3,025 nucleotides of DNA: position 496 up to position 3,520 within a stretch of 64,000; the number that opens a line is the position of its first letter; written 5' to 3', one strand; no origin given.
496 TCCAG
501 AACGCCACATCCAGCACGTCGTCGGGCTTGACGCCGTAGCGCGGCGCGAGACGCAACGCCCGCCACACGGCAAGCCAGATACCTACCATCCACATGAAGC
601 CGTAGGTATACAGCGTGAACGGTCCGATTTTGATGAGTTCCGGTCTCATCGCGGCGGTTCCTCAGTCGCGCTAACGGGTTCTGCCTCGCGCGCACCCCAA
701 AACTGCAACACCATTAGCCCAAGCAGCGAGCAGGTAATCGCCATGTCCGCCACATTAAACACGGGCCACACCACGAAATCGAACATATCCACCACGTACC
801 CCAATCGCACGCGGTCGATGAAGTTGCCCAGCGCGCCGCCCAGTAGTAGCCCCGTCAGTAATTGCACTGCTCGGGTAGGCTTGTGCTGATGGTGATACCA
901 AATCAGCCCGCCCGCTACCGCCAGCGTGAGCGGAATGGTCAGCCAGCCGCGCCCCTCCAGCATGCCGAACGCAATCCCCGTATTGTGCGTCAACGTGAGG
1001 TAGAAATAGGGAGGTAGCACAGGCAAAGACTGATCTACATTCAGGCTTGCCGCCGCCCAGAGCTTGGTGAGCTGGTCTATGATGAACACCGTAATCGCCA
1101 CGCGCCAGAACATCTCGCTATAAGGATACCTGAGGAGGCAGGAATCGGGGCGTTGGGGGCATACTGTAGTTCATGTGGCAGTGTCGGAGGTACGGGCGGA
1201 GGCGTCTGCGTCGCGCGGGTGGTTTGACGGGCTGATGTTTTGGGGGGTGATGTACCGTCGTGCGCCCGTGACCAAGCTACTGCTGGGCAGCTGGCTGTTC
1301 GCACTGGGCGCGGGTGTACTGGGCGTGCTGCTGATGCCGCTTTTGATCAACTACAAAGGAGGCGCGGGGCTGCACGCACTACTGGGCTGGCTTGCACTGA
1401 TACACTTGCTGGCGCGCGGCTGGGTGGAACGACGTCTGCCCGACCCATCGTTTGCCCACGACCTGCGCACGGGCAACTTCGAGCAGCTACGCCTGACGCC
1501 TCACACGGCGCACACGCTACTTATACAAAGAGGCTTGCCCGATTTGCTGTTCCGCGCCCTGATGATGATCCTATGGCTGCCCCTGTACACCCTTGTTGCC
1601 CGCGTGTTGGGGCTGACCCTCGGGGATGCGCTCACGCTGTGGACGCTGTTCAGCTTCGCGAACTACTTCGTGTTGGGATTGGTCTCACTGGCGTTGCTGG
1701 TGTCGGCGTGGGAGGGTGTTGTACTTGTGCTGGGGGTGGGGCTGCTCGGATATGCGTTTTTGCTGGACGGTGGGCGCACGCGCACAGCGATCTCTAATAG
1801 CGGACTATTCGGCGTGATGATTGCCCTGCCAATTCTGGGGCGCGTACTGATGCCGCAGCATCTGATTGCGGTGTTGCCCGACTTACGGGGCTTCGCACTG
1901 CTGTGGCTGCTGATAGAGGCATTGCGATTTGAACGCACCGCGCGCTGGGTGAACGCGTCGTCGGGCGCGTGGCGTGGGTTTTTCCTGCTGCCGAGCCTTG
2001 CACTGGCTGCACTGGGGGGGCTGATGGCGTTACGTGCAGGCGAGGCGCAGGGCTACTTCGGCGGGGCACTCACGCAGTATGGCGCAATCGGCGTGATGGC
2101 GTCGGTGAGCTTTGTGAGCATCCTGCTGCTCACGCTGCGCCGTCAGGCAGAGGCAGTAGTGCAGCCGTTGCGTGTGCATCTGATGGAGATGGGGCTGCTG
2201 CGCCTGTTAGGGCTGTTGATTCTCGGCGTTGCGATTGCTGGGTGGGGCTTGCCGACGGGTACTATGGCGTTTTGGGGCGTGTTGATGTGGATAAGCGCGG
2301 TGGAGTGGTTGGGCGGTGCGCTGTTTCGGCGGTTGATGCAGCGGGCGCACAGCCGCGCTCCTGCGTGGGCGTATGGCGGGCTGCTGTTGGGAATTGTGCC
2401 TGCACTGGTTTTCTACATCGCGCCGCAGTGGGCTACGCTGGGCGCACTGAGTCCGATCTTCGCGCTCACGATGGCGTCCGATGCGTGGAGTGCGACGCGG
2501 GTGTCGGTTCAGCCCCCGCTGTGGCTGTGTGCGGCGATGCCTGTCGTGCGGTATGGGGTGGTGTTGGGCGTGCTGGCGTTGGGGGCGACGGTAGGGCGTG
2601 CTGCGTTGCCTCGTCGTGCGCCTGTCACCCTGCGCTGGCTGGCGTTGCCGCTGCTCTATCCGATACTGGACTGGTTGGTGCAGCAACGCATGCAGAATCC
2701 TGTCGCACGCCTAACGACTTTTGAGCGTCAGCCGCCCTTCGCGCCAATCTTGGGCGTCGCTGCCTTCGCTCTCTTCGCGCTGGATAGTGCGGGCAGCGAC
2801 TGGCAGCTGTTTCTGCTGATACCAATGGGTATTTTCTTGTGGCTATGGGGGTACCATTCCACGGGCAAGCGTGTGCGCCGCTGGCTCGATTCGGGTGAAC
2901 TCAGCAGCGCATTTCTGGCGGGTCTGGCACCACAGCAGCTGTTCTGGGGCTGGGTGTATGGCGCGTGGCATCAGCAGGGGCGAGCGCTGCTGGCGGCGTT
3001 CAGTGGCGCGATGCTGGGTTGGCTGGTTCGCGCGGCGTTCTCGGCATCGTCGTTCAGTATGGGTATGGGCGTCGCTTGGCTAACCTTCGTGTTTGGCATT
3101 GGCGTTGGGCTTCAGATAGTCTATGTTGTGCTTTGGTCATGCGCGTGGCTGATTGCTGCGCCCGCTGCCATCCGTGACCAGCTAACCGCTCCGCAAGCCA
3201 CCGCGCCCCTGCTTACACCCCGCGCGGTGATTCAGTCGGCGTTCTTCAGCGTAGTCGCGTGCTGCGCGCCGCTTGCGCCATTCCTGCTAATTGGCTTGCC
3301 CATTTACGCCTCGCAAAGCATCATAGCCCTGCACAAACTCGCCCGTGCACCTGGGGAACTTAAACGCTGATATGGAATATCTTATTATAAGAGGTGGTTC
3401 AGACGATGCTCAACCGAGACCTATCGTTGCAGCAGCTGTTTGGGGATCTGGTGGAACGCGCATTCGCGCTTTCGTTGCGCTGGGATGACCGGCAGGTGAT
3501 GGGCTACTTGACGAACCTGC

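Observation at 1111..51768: Widespread leaderless-type gene starts: a GGTAnnnT -10 box sits 6-10 nt upstream of the start codon with no Shine-Dalgarno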

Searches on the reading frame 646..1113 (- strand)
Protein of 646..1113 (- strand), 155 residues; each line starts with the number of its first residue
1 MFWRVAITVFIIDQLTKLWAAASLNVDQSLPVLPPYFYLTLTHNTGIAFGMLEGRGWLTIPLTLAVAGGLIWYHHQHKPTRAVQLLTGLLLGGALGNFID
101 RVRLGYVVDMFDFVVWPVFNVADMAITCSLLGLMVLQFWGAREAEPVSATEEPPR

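Call 38: search_protein_families(library=pfam, proteins=[window:646-1113:-], max_evalue=0.00001)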
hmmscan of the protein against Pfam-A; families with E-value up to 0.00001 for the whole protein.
window:646-1113:- (155 aa): 1 family
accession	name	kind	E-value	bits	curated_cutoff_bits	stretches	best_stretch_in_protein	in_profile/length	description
PF01252.23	Peptidase_A8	-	1.3e-39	136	25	1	5-136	1-139/142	Signal peptidase (SPase) II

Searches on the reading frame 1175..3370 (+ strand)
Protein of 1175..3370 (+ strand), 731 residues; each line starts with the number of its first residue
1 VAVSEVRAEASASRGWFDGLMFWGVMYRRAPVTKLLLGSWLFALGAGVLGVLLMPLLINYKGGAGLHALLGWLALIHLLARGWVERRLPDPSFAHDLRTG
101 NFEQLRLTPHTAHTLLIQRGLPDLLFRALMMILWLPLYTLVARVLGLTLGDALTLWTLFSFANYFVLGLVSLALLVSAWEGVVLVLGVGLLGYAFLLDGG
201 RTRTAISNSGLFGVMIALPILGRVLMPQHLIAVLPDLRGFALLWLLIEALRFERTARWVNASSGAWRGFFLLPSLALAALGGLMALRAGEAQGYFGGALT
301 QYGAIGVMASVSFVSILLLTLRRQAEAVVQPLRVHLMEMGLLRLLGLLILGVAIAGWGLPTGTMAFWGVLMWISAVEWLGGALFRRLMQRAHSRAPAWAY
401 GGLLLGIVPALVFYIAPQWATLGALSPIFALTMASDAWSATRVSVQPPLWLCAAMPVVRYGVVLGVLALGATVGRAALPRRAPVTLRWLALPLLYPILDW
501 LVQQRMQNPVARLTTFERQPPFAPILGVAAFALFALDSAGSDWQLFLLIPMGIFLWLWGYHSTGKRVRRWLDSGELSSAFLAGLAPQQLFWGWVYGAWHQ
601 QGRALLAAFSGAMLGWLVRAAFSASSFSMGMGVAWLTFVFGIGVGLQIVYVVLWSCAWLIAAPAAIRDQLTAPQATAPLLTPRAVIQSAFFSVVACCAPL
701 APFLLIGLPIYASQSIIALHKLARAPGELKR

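Call 38: search_protein_families(library=pfam, proteins=[window:1175-3370:+], max_evalue=0.00001)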
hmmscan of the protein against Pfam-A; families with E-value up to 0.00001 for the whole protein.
window:1175-3370:+ (731 aa): 0 families

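Call 55: search_protein_families(library=ncbifam, proteins=[window:1175-3370:+], max_evalue=0.001)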
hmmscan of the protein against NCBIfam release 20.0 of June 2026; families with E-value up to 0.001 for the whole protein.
window:1175-3370:+ (731 aa): 0 families

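Call 57: find_encoding_contigs(protein=window:1175-3370:+, flank=3000, max_places=3)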
Protein window:1175-3370:+ (731 aa): no gene with exactly this product is on record in the collection.

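Call 58: find_encoding_contigs(protein=window:1235-3370:+, flank=3000, max_places=3)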
Protein window:1235-3370:+ (711 aa): 1 contig read that carries it; 1 place shown.
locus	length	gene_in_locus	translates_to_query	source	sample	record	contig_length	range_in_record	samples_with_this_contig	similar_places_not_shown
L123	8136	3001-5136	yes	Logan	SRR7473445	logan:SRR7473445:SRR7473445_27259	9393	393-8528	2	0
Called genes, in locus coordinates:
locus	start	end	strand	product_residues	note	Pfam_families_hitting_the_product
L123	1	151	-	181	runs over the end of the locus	?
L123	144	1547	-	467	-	PF00483:NTP_transferase, PF01128:IspD, PF12804:NTP_transf_3, PF25084:LbH_EIF2B, PF00132:Hexapep, PF25087:GMPPB_C (weak), PF00132:Hexapep, PF14602:Hexapep_2 (weak)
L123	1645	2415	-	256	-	PF01790:LGT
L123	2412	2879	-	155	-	PF01252:Peptidase_A8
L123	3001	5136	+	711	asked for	-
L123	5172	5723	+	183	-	-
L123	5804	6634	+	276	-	PF07963:N_methyl, PF07596:SBP_bac_10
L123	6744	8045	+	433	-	PF00275:EPSP_synthase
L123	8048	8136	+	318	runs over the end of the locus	?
